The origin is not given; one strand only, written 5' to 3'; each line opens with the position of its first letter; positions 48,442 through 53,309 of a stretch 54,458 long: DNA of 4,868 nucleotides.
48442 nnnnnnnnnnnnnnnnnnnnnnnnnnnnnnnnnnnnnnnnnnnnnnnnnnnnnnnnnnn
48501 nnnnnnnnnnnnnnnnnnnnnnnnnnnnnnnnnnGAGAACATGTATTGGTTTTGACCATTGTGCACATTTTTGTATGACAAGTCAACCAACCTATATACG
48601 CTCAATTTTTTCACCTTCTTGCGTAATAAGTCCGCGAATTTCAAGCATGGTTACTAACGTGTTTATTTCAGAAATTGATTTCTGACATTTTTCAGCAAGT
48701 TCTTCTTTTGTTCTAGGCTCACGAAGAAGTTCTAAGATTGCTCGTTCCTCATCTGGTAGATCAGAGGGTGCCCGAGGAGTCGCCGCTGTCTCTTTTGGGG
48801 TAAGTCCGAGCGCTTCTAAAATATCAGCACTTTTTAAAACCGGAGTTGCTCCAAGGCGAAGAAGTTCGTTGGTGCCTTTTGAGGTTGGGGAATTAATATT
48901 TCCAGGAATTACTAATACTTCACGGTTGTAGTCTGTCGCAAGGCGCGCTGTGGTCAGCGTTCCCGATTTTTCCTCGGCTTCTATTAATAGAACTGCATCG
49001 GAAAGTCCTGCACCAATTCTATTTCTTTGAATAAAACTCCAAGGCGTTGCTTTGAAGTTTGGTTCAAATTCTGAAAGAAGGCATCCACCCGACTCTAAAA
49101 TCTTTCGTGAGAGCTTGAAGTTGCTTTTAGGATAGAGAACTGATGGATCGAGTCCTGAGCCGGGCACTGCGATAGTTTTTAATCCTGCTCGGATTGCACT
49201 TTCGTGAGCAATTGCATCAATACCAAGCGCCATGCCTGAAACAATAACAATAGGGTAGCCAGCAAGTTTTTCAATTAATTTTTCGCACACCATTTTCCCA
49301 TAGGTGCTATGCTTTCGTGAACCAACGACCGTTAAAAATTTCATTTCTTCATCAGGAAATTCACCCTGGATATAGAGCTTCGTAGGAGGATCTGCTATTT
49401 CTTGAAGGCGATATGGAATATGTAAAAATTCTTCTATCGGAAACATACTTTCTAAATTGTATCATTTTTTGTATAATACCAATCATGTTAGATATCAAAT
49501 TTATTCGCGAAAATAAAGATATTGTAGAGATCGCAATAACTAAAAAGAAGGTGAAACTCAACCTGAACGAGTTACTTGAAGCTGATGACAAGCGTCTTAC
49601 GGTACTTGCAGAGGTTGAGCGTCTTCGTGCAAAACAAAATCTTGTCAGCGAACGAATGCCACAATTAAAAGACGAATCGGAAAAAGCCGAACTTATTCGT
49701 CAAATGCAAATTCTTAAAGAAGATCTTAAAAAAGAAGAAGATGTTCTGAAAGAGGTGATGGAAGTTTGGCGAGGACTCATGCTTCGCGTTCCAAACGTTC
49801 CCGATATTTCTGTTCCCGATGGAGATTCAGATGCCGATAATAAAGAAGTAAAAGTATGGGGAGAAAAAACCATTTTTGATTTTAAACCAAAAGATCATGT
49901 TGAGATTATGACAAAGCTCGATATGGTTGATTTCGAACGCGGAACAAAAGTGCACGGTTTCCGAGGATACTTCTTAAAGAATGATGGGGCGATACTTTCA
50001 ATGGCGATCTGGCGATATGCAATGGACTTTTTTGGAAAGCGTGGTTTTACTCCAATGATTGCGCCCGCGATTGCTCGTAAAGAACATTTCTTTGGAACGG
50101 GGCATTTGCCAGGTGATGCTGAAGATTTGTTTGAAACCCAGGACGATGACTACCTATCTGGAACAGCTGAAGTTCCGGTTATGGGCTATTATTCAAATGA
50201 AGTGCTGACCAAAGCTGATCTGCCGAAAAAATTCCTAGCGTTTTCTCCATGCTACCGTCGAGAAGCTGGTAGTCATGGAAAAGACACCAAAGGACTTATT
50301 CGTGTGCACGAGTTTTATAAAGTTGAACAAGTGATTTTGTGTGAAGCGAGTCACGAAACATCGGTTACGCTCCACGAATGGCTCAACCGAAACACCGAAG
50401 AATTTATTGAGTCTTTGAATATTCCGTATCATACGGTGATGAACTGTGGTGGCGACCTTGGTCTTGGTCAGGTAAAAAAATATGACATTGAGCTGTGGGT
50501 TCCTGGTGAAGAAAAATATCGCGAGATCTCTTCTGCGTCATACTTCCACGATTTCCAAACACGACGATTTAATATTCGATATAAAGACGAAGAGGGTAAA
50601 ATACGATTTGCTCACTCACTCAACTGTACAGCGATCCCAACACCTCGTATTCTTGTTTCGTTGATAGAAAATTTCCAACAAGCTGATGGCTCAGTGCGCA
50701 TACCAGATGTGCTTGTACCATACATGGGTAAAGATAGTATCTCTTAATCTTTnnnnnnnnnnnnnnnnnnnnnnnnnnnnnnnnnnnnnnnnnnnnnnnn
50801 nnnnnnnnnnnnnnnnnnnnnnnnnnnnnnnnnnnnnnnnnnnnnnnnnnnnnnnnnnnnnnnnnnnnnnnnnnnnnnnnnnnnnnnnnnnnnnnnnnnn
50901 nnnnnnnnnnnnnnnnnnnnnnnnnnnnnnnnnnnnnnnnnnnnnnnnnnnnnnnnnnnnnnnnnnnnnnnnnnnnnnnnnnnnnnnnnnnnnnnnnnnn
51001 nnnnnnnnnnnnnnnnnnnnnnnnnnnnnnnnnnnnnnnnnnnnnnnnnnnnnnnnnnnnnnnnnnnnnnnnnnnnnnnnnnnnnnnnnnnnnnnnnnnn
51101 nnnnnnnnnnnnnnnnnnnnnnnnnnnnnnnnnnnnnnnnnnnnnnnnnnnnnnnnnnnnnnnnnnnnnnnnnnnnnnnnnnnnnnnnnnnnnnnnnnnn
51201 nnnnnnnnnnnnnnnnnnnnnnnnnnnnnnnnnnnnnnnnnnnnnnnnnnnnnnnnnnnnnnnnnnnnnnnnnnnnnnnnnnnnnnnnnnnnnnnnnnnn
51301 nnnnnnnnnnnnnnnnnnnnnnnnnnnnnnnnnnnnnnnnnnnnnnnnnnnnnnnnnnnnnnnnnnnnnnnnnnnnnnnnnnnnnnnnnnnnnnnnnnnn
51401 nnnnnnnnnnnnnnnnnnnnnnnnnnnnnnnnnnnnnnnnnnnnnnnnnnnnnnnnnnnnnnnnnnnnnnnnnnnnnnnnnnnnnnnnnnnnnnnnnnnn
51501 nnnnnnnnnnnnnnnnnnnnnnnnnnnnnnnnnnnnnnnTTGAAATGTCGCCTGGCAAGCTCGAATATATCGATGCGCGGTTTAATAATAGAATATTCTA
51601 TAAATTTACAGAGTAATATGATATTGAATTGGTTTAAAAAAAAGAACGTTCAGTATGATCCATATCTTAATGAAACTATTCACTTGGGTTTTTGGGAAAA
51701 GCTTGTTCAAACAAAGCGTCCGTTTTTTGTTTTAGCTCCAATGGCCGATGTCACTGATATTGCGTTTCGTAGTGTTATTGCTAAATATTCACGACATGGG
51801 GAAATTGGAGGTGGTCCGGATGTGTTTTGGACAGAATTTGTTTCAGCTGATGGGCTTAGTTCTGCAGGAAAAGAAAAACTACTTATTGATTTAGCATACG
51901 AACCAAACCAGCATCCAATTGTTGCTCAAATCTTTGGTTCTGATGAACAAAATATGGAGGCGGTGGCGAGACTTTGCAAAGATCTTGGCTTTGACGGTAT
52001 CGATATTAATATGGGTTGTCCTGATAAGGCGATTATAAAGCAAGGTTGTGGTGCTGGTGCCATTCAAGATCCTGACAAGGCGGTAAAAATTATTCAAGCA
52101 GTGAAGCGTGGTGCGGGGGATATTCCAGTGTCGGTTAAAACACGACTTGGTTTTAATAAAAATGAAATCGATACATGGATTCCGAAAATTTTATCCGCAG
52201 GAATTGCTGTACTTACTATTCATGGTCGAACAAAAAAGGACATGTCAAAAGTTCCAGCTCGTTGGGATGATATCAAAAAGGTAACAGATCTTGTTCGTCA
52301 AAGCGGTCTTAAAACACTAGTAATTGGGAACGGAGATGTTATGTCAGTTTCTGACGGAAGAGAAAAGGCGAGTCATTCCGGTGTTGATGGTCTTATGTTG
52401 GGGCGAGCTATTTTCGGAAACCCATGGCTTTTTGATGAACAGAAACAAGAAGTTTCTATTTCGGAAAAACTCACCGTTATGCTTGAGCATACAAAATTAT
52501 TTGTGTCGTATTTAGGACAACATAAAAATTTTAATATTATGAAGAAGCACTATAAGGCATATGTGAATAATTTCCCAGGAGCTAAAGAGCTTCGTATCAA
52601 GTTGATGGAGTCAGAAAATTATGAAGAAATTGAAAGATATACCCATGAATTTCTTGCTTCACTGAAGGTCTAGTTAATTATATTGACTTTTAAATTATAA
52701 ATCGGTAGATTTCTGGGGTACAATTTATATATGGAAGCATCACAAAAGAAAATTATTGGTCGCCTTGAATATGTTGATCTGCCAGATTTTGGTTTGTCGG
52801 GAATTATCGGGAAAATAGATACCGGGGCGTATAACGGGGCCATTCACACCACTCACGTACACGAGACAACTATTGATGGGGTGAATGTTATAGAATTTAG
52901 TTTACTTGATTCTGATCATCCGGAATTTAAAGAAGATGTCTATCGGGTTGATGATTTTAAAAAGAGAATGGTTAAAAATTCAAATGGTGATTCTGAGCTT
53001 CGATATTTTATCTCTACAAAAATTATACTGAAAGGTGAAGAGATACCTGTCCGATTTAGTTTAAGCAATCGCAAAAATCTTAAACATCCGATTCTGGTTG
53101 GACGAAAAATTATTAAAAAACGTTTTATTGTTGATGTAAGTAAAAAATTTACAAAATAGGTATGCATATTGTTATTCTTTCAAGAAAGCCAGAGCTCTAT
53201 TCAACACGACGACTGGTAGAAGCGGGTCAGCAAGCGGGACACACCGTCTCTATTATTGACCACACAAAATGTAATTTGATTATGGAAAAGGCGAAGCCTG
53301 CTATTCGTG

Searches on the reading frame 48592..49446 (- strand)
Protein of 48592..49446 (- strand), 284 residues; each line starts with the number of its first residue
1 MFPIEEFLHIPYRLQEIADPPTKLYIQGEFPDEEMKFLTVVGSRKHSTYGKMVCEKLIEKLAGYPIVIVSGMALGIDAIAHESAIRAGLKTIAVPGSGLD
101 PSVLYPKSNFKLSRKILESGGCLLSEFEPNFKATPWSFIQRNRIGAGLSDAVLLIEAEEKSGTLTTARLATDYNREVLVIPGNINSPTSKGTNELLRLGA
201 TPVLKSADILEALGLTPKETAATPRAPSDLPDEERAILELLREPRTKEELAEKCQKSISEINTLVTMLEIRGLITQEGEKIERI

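Call 63: search_protein_families(library=pfam, proteins=[window:48592-49446:-], max_evalue=0.0001)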
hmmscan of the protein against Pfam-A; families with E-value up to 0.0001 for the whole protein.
window:48592-49446:- (284 aa): 2 families
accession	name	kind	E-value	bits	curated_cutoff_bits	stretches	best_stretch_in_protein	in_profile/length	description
PF02481.21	DNA_processg_A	-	1.9e-65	220.4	29.6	1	11-204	18-211/212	DNA recombination-mediator protein A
PF17782.7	DprA_WH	-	4.2e-08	33.5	22.9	1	222-277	2-58/61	DprA winged helix domain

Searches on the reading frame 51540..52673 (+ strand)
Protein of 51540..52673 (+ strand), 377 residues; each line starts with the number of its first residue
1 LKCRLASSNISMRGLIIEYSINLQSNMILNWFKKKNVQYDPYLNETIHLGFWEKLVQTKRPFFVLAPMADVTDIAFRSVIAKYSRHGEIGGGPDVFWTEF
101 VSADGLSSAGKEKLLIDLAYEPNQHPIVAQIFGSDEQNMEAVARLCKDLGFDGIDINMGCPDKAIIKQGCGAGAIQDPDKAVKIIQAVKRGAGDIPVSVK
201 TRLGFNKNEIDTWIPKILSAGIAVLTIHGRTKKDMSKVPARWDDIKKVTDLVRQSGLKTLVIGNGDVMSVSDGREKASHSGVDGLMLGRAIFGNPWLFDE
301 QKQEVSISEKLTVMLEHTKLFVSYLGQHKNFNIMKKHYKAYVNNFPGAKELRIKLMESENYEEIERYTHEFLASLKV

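Call 63: search_protein_families(library=pfam, proteins=[window:51540-52673:+], max_evalue=0.0001)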
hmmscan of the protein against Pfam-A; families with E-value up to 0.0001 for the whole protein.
window:51540-52673:+ (377 aa): 1 family
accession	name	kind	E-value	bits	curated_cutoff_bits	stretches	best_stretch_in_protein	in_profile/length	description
PF01207.24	Dus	-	4.3e-66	223.6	20.4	1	65-364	2-298/311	Dihydrouridine synthase (Dus)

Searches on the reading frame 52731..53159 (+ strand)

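Call 63: search_protein_families(library=pfam, proteins=[window:52731-53159:+], max_evalue=0.0001)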
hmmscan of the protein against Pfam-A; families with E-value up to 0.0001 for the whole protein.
window:52731-53159:+ (142 aa): 1 family
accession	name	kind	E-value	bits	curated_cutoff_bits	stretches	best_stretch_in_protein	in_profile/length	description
PF05618.17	Zn_protease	-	1.8e-19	70.5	27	1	8-141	1-134/138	Putative ATP-dependent zinc protease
